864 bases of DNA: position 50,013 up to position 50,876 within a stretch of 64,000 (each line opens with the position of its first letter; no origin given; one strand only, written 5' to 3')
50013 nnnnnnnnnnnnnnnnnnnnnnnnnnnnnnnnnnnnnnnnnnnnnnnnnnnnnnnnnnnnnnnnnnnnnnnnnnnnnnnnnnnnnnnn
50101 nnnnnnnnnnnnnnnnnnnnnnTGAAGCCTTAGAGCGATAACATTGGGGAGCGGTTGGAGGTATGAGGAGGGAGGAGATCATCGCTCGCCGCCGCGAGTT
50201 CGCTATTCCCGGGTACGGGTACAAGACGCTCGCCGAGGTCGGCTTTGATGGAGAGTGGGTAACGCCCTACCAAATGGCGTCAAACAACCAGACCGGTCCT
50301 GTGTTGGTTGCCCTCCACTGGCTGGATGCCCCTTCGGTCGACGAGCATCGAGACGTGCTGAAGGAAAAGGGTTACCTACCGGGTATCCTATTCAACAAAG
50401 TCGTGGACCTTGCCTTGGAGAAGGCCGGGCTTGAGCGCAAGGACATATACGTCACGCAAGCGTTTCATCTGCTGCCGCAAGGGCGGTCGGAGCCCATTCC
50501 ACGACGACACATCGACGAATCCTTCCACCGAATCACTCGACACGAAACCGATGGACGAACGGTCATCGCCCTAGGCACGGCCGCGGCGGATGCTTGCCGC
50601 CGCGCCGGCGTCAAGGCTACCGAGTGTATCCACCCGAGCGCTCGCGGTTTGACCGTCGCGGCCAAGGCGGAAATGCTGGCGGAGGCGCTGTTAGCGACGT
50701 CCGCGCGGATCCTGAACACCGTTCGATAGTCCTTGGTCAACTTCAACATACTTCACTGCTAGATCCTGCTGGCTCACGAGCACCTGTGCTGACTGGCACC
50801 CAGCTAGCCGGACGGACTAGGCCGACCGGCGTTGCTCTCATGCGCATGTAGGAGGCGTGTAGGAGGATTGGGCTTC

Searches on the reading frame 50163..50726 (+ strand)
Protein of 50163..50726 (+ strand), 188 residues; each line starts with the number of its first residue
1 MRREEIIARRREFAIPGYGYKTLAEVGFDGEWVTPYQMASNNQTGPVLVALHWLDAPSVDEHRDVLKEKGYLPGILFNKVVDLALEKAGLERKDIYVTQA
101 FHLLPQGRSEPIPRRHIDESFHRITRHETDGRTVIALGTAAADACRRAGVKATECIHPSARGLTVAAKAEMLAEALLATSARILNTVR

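Call 69: search_protein_families(library=pfam, proteins=[window:50163-50726:+], max_evalue=0.001)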
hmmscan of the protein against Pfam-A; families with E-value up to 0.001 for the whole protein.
window:50163-50726:+ (188 aa): 1 family
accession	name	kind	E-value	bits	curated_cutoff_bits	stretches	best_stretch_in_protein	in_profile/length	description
PF03167.25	UDG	-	2.1e-05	25.1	24.3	1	73-162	32-122/141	Uracil DNA glycosylase superfamily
